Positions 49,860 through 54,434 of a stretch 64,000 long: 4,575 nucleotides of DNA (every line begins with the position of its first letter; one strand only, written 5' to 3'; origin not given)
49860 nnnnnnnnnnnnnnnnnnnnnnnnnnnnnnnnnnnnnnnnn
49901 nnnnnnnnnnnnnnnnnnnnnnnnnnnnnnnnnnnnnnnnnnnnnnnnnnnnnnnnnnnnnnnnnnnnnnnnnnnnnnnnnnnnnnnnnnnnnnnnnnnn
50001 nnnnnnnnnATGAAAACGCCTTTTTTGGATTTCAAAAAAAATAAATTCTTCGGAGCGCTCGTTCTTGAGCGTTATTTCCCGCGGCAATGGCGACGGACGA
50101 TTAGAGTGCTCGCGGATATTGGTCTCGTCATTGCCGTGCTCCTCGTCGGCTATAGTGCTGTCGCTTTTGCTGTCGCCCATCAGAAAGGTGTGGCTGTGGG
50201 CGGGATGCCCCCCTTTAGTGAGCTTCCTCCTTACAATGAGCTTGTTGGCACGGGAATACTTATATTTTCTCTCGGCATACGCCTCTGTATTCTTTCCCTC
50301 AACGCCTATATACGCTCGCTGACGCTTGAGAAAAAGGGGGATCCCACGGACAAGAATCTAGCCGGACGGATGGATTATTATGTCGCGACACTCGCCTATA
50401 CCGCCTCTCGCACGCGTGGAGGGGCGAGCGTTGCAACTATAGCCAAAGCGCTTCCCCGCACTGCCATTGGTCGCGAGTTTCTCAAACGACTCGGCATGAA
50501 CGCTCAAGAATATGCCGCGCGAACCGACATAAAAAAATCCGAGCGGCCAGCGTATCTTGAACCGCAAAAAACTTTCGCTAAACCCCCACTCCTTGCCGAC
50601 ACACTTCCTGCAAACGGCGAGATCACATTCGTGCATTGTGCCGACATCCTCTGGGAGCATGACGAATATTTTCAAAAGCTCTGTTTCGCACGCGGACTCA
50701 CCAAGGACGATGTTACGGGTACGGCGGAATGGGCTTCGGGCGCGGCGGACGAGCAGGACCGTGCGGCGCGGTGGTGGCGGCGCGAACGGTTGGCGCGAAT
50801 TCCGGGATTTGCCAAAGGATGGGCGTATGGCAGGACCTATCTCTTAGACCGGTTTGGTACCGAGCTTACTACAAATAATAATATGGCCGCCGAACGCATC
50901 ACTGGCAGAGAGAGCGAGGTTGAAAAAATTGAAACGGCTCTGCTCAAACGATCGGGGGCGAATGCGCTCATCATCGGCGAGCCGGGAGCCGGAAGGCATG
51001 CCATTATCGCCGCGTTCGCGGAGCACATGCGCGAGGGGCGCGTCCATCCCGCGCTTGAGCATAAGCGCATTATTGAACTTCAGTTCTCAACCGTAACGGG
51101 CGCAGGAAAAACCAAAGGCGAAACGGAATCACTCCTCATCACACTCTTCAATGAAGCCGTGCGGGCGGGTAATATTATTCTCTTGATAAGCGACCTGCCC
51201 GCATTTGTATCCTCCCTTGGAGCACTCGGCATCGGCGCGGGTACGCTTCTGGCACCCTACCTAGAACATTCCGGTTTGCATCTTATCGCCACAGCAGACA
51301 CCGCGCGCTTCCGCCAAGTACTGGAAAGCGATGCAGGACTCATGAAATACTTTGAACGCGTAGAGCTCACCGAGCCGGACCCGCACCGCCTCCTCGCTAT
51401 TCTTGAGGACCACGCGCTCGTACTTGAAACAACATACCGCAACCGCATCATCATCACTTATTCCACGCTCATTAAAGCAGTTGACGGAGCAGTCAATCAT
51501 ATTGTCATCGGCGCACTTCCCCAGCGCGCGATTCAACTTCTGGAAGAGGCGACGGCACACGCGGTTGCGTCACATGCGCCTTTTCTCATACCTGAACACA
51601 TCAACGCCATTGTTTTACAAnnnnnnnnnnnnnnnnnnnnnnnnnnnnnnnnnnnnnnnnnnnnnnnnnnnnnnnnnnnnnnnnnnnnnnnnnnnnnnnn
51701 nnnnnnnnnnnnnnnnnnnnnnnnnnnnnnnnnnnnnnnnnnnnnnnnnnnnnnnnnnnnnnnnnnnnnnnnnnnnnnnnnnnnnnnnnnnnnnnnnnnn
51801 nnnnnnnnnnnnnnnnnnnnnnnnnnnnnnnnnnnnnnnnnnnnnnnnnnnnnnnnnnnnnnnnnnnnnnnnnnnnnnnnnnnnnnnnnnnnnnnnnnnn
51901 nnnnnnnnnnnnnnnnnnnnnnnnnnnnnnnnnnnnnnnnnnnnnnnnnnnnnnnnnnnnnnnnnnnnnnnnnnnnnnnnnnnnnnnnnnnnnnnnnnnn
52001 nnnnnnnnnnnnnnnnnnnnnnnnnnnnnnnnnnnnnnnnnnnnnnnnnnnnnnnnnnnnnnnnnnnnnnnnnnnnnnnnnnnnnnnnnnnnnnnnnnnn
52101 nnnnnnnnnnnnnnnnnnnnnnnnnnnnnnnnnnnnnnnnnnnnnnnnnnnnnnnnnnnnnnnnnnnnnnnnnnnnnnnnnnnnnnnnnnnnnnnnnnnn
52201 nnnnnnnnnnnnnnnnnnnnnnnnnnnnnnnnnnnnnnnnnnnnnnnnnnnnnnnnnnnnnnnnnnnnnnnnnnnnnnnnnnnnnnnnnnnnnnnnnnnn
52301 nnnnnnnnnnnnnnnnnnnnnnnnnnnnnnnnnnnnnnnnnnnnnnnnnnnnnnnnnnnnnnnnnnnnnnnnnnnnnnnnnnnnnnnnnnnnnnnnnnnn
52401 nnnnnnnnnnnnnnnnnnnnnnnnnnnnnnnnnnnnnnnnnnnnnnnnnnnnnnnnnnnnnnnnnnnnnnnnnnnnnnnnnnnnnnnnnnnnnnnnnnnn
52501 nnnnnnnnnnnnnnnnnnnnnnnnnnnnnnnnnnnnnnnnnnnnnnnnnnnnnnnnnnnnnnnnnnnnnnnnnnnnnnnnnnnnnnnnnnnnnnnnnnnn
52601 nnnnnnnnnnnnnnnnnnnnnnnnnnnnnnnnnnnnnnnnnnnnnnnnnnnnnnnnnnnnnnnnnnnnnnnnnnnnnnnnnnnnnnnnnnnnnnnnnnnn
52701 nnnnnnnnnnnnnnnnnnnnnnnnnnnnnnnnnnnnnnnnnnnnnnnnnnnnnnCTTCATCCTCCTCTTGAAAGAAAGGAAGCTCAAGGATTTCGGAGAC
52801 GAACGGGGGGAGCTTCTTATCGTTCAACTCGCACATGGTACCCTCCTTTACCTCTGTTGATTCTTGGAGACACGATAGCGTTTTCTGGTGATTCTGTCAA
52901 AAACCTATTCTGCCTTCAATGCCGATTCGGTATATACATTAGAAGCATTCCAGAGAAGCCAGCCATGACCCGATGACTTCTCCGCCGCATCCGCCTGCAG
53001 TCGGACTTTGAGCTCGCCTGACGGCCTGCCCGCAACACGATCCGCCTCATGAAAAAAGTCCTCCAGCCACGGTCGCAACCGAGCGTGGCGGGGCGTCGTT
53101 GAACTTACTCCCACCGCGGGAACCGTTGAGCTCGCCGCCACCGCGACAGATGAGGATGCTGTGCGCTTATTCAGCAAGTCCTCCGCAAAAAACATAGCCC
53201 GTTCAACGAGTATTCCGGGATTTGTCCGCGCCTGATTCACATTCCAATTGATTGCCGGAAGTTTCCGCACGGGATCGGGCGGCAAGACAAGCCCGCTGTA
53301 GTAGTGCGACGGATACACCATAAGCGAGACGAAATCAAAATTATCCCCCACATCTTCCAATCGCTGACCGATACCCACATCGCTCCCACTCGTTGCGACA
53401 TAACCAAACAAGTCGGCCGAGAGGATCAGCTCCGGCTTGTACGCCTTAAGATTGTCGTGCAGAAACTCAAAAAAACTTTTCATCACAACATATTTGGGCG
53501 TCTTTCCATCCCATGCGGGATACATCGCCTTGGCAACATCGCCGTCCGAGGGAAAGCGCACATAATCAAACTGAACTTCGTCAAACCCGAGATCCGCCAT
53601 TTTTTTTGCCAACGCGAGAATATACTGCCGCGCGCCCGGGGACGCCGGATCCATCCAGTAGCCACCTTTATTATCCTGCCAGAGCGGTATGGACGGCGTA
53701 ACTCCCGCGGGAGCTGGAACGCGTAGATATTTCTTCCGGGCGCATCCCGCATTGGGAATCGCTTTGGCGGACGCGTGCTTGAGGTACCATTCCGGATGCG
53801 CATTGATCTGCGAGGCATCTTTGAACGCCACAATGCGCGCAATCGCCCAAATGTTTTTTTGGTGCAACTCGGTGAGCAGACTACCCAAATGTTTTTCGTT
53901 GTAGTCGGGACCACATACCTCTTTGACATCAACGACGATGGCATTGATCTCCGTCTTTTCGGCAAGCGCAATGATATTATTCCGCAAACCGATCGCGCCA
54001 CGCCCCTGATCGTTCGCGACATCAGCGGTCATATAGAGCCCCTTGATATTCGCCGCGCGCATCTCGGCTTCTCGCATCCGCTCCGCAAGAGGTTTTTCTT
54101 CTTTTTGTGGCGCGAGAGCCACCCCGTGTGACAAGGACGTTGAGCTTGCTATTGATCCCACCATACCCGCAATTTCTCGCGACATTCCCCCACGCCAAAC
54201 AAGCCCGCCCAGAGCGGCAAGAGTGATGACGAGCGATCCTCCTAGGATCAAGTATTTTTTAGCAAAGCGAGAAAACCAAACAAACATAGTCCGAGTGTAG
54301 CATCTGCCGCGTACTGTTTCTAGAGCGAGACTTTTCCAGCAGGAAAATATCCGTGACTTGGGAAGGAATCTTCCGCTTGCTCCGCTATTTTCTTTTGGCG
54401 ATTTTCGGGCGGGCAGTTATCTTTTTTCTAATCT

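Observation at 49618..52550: Membrane-anchored Clp-like AAA+ unfoldase with inactivated D1, co-encoded with a small membrane protein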

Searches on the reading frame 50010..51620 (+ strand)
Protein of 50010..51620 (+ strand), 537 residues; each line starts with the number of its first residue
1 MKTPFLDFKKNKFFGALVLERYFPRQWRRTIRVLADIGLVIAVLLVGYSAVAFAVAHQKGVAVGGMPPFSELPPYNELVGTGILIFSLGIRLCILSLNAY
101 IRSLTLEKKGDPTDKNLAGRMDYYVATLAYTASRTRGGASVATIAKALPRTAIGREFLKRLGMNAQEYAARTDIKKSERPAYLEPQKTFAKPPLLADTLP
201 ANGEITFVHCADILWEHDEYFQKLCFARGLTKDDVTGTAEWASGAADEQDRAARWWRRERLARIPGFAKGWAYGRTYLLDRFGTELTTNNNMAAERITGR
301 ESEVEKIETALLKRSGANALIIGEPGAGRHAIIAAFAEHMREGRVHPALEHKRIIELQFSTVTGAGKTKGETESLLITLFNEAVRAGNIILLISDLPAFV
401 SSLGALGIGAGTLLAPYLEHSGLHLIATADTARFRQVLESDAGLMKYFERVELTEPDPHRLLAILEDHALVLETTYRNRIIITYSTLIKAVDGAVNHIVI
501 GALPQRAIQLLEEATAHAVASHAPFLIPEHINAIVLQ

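Call 9: find_homologous_proteins(query=window:50010-51620:+, max_evalue=0.00001)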
Query window:50010-51620:+ (537 aa): 186 proteins with E <= 0.00001 among 8000 candidates; the best 120 are listed.
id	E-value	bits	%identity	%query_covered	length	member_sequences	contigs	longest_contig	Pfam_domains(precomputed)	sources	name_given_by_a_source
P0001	0.0e+0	1195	100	100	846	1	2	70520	PF00158.33,PF07724.21,PF00004.36,PF07728.21,PF10431.16,PF13191.13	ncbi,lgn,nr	ncbi:MAG: AAA family ATPase [bacterium]|nr:AAA family ATPase [bacterium] MDZ4299948.1 AAA family ATP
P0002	1.1e-245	835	72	100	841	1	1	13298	PF00158.33,PF07724.21,PF00004.36,PF07728.21,PF10431.16,PF13191.13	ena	-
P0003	1.4e-109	386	40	100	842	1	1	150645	PF00158.33,PF07724.21,PF00004.36,PF13401.13,PF07728.21,PF10431.16,PF13191.13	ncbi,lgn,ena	-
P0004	5.0e-109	384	38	99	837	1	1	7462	PF07724.21,PF00004.36,PF07728.21,PF10431.16,PF13191.13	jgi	jgi:ATP-dependent Clp protease ATP-binding subunit ClpC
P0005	1.5e-104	369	38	98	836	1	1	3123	PF07724.21,PF00004.36,PF13401.13,PF07728.21,PF10431.16,PF13191.13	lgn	-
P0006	1.6e-101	359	36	99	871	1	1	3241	PF00158.33,PF07724.21,PF00004.36,PF17871.8,PF07728.21,PF10431.16,PF13191.13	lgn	-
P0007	2.2e-100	355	37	99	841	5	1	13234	PF00158.33,PF07724.21,PF00004.36,PF13401.13,PF07728.21,PF10431.16,PF13191.13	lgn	-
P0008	5.1e-100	354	40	100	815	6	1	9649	PF07724.21,PF00004.36,PF07728.21,PF10431.16,PF13191.13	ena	-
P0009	3.4e-97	345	41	87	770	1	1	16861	PF00158.33,PF07724.21,PF00004.36,PF13401.13,PF07728.21,PF13191.13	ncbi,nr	ncbi:MAG: ATP-dependent Clp protease ATP-binding subunit, partial [Candidatus Sungbacteria bacterium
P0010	2.1e-96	342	37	98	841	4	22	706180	PF00158.33,PF07724.21,PF00004.36,PF07728.21,PF10431.16,PF13191.13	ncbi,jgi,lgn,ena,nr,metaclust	ncbi:hypothetical protein A2757_03650 [Candidatus Giovannonibacteria bacterium RIFCSPHIGHO2_01_FULL_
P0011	3.0e-96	342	43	77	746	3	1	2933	PF00158.33,PF07724.21,PF00004.36,PF13401.13,PF17871.8,PF05673.20,PF07728.21,PF10431.16,PF13191.13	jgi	jgi:ATP-dependent Clp protease ATP-binding subunit ClpC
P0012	9.6e-94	333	36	98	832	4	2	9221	PF07724.21,PF00004.36,PF07728.21,PF10431.16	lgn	-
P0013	1.2e-91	326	37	99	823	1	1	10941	PF00158.33,PF07724.21,PF00004.36,PF13401.13,PF07728.21,PF10431.16,PF13191.13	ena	-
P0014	6.4e-90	321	36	99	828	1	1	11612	PF00158.33,PF07724.21,PF00004.36,PF07728.21,PF10431.16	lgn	-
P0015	3.0e-85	305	36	96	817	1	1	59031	PF13479.13,PF00158.33,PF07724.21,PF00005.34,PF00004.36,PF13401.13,PF13238.13,PF07728.21,PF10431.16,PF20720.4,PF13191.13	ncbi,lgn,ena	-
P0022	5.1e-48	182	27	100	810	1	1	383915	PF07724.21,PF00004.36,PF07728.21,PF10431.16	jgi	jgi:ATP-dependent Clp protease ATP-binding subunit ClpC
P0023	2.0e-47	180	30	93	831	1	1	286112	PF00158.33,PF07724.21,PF00004.36,PF07728.21,PF10431.16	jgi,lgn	jgi:ATP-dependent Clp protease ATP-binding subunit ClpC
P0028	4.1e-41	160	29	82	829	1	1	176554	PF07724.21,PF00004.36,PF07728.21,PF10431.16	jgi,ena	-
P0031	7.4e-31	126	26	59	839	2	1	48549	PF07724.21,PF00004.36,PF13401.13,PF17871.8,PF07728.21,PF10431.16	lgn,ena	-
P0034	3.6e-23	100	28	56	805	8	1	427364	PF00158.33,PF07724.21,PF00004.36,PF17871.8,PF07728.21,PF10431.16,PF13191.13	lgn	-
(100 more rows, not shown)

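Call 14: find_encoding_contigs(protein=P0010, flank=4000, max_places=2)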
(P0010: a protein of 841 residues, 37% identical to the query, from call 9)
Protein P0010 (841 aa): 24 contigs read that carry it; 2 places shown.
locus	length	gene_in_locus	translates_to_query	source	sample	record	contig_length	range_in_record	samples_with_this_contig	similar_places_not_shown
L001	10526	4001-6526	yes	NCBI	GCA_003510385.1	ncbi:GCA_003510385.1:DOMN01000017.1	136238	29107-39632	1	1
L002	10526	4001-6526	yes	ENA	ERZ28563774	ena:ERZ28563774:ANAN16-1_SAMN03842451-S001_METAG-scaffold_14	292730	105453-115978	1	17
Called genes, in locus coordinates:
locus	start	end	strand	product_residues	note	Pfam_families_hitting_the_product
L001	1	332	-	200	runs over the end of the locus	PF02163:Peptidase_M50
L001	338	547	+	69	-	-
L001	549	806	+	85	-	PF03083:MtN3_slv, PF04193:PQ-loop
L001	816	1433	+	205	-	PF12917:YfbR-like, PF13023:HD_3, PF01966:HD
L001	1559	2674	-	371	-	-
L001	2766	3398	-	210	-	-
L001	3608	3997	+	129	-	-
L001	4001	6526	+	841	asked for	PF13191:AAA_16 (faint), PF00158:Sigma54_activat (faint), PF00004:AAA (weak), PF07724:AAA_2, PF07728:AAA_5 (weak), PF10431:ClpB_D2-small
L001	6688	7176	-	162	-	PF04308:RNaseH_like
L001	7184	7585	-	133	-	PF07291:MauE (weak), PF07681:DoxX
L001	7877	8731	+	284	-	-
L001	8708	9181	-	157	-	PF00588:SpoU_methylase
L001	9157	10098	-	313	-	PF18920:DUF5671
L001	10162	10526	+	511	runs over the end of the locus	PF00117:GATase, PF07722:Peptidase_C26 (faint), PF02540:NAD_synthase (faint), PF00958:GMP_synt_C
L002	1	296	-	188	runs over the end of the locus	PF02163:Peptidase_M50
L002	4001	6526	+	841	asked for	PF13191:AAA_16 (faint), PF00158:Sigma54_activat (faint), PF00004:AAA (weak), PF07724:AAA_2, PF07728:AAA_5 (weak), PF10431:ClpB_D2-small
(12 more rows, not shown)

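Call 15: find_encoding_contigs(protein=P0003, flank=4000, max_places=1)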
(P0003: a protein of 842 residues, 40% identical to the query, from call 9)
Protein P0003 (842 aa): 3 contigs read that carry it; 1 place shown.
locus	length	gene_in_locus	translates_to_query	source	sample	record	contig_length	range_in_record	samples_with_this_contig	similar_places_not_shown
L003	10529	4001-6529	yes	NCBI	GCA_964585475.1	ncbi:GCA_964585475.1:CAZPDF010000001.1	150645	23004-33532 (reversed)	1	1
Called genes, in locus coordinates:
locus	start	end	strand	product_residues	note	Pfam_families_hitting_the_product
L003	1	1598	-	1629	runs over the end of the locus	PF00082:Peptidase_S8, PF00041:fn3 (weak)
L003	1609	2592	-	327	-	PF03462:PCRF, PF00472:RF-1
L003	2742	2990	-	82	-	-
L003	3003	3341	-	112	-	-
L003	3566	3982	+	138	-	-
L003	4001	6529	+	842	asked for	PF00158:Sigma54_activat (faint), PF13191:AAA_16 (faint), PF13401:AAA_22 (faint), PF00004:AAA (weak), PF07724:AAA_2, PF07728:AAA_5, PF10431:ClpB_D2-small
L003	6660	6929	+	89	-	PF12840:HTH_20 (weak), PF01022:HTH_5, PF01047:MarR (weak), PF13412:HTH_24 (weak), PF25212:HVO_A0114 (weak), PF08279:HTH_11 (faint), PF21476:PF0610-like_N (weak)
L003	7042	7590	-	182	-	-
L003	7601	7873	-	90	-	-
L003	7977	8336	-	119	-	-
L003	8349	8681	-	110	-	PF13240:Zn_Ribbon_1 (faint)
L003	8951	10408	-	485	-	PF13200:DUF4015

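Call 16: find_encoding_contigs(protein=P0022, flank=4000, max_places=1)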
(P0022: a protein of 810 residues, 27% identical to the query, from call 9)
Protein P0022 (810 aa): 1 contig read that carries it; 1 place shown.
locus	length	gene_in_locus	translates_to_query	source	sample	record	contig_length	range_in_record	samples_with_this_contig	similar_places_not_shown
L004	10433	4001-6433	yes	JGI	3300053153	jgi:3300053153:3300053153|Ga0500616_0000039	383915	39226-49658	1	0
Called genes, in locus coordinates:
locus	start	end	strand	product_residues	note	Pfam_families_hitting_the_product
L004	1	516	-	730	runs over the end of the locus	PF01751:Toprim, PF01131:Topoisom_bac, PF01396:Zn_ribbon_Top1, PF13368:Toprim_C_rpt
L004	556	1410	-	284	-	PF02481:DNA_processg_A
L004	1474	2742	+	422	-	PF02403:Seryl_tRNA_N, PF00587:tRNA-synt_2b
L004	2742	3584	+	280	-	-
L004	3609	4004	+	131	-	-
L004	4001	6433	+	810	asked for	PF07724:AAA_2, PF00004:AAA, PF07728:AAA_5, PF10431:ClpB_D2-small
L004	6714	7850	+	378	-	PF00793:DAHP_synth_1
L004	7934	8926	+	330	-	PF01207:Dus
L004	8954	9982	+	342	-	PF05496:RuvB_N, PF06068:TIP49 (faint), PF13177:DNA_pol3_delta2 (weak), PF00004:AAA, PF13173:AAA_14 (faint), PF13401:AAA_22 (faint), PF13177:DNA_pol3_delta2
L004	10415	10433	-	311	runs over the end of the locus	PF03741:TerC, PF04332:DUF475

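Call 17: find_encoding_contigs(protein=P0034, flank=4000, max_places=1)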
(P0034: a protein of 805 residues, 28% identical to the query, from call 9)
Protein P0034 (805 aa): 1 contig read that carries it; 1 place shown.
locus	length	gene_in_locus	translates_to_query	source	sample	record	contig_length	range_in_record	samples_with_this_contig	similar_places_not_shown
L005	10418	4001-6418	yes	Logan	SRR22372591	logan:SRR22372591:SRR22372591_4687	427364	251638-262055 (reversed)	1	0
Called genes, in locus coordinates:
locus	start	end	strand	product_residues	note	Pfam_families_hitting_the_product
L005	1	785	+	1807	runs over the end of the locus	-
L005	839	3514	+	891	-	PF02861:Clp_N, PF13191:AAA_16 (weak), PF00004:AAA, PF17871:AAA_lid_9, PF00004:AAA, PF07724:AAA_2, PF07728:AAA_5, PF10431:ClpB_D2-small, +8 more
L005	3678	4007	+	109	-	-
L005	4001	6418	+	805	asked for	PF13191:AAA_16 (faint), PF17871:AAA_lid_9 (weak), PF00158:Sigma54_activat (weak), PF00004:AAA (weak), PF07724:AAA_2, PF07728:AAA_5, PF10431:ClpB_D2-small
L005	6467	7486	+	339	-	PF00092:VWA, PF13519:VWA_2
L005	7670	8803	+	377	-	PF08529:NusA_N, PF13184:KH_NusA_1st, PF07650:KH_2 (faint), PF26594:KH_NusA_2nd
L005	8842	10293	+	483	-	PF00009:GTP_EFTU, PF00071:Ras (weak), PF01926:MMR_HSR1, PF22042:EF-G_D2, PF11987:IF-2, PF03144:GTP_EFTU_D2 (weak)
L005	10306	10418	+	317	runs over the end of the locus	-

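Call 18: find_encoding_contigs(protein=P0031, flank=4000, max_places=1)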
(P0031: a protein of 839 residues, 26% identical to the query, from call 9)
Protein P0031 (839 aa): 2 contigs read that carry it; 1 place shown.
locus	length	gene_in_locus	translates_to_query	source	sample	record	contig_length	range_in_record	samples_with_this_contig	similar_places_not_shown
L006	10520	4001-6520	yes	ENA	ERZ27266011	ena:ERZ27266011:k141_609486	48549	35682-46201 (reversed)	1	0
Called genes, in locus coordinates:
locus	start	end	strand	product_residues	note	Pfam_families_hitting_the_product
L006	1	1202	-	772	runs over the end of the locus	-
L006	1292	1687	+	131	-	PF24694:LNS2_PITM1-3 (weak)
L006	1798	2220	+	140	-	PF00011:HSP20, PF17886:ArsA_HSP20 (weak)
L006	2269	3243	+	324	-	PF01699:Na_Ca_ex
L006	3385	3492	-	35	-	-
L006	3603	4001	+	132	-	-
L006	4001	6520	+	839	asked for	PF13401:AAA_22 (faint), PF17871:AAA_lid_9, PF00004:AAA (weak), PF07724:AAA_2, PF07728:AAA_5, PF10431:ClpB_D2-small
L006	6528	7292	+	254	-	-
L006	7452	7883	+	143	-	PF02381:MraZ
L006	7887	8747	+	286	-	PF01795:Methyltransf_5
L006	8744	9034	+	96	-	-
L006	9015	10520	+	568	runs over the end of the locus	PF03717:PBP_dimer, PF00905:Transpeptidase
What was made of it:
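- In two related loci the pair lies near a canonical ClpB (L005) or an HSP20 gene (L006) (calls 17, 18).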

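Call 19: find_encoding_contigs(protein=P0028, flank=4000, max_places=1)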
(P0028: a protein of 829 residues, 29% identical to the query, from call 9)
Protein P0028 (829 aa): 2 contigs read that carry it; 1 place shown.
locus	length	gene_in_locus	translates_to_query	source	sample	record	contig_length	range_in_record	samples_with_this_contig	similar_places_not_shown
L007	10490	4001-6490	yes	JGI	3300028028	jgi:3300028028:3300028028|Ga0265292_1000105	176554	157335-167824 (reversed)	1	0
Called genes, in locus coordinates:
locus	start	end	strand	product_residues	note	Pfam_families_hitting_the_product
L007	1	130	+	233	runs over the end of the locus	PF18306:LDcluster4, PF03641:Lysine_decarbox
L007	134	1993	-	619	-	PF07963:N_methyl (weak)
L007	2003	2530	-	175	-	-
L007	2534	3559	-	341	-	PF00188:CAP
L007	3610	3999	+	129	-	-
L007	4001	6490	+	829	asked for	PF00004:AAA (weak), PF07724:AAA_2, PF07728:AAA_5, PF10431:ClpB_D2-small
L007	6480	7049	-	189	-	PF01569:PAP2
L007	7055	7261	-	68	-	-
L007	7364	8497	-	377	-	-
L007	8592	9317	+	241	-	PF02535:Zip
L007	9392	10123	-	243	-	-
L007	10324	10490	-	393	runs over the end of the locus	PF00180:Iso_dh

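Call 20: find_encoding_contigs(protein=P0023, flank=4000, max_places=1)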
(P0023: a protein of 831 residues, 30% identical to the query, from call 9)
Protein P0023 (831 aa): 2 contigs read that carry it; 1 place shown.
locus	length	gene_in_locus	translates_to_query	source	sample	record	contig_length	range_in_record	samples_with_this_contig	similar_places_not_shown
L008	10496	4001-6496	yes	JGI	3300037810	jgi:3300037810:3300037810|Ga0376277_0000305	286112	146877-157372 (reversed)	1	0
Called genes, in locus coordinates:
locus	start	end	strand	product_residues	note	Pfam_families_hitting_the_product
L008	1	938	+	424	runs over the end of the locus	PF02403:Seryl_tRNA_N, PF00587:tRNA-synt_2b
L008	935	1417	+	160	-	PF00383:dCMP_cyt_deam_1, PF14437:MafB19-deam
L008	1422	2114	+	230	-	PF01209:Ubie_methyltran, PF13489:Methyltransf_23, PF05175:MTS, PF06325:PrmA, PF13847:Methyltransf_31, PF08241:Methyltransf_11, PF08242:Methyltransf_12, PF13649:Methyltransf_25, +2 more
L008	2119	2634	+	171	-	PF18306:LDcluster4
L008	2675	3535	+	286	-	-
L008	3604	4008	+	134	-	-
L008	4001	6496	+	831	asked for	PF00158:Sigma54_activat, PF00004:AAA, PF07724:AAA_2, PF07728:AAA_5, PF10431:ClpB_D2-small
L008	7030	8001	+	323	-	PF01207:Dus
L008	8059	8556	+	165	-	PF00583:Acetyltransf_1 (weak), PF13508:Acetyltransf_7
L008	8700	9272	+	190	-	PF23951:DUF7282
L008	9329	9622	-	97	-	-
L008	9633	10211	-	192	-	PF14528:LAGLIDADG_3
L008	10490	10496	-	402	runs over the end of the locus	PF05496:RuvB_N, PF00158:Sigma54_activat (faint), PF20720:nSTAND3 (weak), PF00004:AAA, PF13173:AAA_14 (weak), PF16193:AAA_assoc_2, PF21960:RCF1-5-like_lid, PF12002:MgsA_C, +3 more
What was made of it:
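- Tried and rejected: Neighbourhoods differ between loci (calls 14-20).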

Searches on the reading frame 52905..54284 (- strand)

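Call 66: search_protein_families(library=pfam, proteins=[window:52905-54284:-], max_evalue=0.001)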
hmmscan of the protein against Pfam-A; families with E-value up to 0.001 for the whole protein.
window:52905-54284:- (459 aa): 1 family
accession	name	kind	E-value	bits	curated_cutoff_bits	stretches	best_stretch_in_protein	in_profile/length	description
PF13200.12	DUF4015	-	2.4e-59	201.5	27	1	82-451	1-313/313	Putative glycosyl hydrolase domain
